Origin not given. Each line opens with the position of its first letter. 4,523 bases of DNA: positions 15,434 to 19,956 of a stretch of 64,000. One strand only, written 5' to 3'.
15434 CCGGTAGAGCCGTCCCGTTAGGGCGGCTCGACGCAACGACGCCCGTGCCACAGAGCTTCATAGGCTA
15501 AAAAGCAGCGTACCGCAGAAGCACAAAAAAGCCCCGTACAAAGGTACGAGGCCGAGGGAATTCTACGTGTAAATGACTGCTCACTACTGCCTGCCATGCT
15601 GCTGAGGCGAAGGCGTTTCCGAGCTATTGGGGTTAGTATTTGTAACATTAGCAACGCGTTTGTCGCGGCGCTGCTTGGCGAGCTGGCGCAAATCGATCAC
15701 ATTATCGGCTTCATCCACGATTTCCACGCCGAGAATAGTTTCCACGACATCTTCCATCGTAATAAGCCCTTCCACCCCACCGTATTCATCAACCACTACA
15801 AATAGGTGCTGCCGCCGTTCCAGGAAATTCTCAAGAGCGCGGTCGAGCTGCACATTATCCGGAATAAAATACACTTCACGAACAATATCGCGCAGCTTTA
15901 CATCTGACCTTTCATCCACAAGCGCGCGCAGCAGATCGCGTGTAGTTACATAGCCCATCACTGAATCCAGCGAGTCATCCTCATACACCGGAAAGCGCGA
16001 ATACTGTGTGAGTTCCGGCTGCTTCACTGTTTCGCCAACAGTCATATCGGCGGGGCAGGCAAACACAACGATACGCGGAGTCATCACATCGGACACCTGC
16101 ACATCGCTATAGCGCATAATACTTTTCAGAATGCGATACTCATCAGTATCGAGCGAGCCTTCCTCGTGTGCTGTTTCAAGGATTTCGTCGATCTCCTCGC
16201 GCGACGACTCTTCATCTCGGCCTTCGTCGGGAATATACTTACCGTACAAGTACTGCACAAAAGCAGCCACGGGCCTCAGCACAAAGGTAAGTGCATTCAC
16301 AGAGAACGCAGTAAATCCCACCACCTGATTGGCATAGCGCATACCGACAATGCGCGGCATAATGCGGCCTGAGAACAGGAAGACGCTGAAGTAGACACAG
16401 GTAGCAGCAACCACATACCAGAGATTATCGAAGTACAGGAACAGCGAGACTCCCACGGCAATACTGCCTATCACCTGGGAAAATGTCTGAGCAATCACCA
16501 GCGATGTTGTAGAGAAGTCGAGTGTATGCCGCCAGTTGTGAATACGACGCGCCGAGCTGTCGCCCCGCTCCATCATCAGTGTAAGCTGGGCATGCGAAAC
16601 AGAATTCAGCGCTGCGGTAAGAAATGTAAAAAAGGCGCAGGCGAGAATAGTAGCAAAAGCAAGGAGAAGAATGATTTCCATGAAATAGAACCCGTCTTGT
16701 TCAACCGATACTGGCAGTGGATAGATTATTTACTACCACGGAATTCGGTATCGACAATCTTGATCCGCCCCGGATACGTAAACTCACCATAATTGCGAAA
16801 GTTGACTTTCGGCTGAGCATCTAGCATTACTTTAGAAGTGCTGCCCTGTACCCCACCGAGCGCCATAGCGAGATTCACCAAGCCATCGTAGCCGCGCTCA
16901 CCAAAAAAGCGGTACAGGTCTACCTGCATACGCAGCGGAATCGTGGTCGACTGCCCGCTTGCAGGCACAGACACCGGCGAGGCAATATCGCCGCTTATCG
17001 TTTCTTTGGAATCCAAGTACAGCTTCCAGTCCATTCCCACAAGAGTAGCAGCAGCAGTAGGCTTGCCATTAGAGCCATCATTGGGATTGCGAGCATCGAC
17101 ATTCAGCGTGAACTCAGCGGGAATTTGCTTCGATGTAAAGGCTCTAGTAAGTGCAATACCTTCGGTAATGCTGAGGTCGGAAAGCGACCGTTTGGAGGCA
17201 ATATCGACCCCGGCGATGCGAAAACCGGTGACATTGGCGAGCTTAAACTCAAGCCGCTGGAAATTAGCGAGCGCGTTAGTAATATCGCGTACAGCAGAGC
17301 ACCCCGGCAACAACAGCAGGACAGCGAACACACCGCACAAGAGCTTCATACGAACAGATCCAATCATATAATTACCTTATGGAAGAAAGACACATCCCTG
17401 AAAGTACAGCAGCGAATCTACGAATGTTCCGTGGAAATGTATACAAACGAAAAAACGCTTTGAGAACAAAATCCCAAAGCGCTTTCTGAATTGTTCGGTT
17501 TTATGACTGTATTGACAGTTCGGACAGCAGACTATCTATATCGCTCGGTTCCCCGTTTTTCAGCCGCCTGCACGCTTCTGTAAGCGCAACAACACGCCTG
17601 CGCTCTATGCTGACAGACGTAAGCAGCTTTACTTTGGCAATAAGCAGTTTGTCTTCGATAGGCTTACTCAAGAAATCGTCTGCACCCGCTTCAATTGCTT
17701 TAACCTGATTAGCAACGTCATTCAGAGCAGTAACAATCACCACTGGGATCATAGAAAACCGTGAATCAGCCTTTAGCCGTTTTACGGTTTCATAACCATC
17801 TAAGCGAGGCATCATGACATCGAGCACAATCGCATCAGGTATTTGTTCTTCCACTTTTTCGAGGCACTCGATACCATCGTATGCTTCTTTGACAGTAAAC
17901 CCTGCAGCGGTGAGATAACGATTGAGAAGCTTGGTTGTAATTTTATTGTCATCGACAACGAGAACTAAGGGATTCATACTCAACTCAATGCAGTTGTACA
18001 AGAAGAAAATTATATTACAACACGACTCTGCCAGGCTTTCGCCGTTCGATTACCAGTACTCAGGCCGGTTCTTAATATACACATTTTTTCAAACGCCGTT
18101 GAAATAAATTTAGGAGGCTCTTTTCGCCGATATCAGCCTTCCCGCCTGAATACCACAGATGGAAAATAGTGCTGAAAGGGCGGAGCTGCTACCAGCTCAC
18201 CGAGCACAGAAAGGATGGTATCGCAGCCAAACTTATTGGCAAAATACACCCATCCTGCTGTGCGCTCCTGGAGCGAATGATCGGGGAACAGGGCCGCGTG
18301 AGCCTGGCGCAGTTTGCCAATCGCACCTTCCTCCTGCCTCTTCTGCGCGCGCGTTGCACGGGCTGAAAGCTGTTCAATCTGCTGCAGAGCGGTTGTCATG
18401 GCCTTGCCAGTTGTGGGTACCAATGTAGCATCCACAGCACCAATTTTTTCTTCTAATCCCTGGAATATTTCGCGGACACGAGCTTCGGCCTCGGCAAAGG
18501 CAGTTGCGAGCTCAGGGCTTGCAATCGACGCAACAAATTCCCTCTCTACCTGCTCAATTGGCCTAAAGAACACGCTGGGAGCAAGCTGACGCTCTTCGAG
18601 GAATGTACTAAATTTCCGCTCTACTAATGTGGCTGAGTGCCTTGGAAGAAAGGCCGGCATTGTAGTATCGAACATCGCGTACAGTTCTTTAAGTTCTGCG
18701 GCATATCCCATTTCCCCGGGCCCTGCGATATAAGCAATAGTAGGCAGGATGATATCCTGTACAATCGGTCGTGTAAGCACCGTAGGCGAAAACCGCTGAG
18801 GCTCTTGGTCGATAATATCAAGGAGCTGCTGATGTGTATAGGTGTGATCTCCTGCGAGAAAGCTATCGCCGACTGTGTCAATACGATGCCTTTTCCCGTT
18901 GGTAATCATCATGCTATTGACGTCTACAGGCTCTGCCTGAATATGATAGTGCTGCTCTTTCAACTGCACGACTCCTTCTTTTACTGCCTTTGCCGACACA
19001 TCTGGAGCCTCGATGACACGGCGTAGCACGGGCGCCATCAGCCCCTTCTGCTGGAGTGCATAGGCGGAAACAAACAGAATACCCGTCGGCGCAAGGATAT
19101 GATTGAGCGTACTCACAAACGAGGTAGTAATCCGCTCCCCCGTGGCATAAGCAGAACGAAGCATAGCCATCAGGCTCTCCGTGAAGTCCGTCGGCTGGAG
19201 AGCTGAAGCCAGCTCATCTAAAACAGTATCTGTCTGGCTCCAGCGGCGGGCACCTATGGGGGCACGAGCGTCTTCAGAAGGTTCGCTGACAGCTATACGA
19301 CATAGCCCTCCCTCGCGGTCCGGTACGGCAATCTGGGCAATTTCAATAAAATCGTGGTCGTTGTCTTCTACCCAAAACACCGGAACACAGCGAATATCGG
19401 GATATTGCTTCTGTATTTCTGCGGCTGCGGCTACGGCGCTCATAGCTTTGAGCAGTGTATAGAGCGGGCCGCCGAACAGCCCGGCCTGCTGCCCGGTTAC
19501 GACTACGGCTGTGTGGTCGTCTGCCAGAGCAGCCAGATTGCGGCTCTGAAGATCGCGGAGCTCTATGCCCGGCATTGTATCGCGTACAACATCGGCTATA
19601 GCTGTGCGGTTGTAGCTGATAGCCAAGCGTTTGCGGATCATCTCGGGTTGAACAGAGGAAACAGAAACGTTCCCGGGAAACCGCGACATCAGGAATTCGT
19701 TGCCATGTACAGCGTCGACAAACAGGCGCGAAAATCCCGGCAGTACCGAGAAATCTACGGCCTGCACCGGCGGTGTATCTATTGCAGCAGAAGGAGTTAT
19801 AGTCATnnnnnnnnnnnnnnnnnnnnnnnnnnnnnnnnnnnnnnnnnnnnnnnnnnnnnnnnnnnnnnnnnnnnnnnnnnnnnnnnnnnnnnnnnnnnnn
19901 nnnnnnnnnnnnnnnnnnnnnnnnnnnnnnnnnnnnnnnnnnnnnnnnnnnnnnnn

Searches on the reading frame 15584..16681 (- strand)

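Call 51: search_protein_families(library=pfam, proteins=[window:15584-16681:-], max_evalue=0.00001)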
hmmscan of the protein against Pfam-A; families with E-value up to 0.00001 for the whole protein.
window:15584-16681:- (365 aa): 2 families
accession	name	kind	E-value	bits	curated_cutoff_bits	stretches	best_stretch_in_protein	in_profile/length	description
PF01595.25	CNNM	-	2.9e-22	79.7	28.4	1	6-181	1-181/181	Cyclin M transmembrane N-terminal domain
PF00571.33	CBS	-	1.7e-15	57.5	24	2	264-317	2-56/57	CBS domain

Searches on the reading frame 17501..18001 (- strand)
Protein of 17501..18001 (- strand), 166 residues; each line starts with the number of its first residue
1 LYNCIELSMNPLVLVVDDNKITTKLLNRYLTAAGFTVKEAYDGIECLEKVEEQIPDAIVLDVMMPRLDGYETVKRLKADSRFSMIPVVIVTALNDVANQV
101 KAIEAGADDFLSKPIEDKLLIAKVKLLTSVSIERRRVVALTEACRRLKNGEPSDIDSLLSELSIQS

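Call 51: search_protein_families(library=pfam, proteins=[window:17501-18001:-], max_evalue=0.00001)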
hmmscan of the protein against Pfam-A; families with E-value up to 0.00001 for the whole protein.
window:17501-18001:- (166 aa): 1 family
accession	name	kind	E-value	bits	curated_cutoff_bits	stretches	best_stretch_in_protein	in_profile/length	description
PF00072.30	Response_reg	-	5.8e-30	104.1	30.2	1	13-124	1-110/111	Response regulator receiver domain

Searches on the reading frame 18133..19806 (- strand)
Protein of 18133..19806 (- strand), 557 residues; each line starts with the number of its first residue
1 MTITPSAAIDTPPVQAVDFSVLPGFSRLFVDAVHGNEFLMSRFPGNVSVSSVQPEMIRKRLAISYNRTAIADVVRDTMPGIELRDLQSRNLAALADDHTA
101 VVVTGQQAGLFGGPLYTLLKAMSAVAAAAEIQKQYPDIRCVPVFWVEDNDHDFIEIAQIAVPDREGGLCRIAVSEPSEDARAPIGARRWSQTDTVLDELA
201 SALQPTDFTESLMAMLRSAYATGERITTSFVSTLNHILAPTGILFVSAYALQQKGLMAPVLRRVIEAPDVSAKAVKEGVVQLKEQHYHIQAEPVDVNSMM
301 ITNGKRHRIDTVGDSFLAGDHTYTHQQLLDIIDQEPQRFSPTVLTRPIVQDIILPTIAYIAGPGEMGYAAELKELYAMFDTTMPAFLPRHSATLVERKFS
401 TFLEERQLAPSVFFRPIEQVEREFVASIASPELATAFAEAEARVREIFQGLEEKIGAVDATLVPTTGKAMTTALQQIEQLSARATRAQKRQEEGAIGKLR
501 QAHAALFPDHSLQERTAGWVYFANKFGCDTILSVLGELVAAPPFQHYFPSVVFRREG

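Call 51: search_protein_families(library=pfam, proteins=[window:18133-19806:-], max_evalue=0.00001)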
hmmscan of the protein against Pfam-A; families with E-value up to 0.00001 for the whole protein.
window:18133-19806:- (557 aa): 2 families
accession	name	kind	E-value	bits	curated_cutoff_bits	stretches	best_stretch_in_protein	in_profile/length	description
PF10079.15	Rossmann-like_BshC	-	8.4e-82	276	27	1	26-389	12-379/380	Bacillithiol biosynthesis BshC, N-terminal Rossmann-like domain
PF24850.1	CC_BshC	-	3.5e-28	98.9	27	1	392-537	1-146/159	Bacillithiol biosynthesis BshC, C-terminal coiled-coil domain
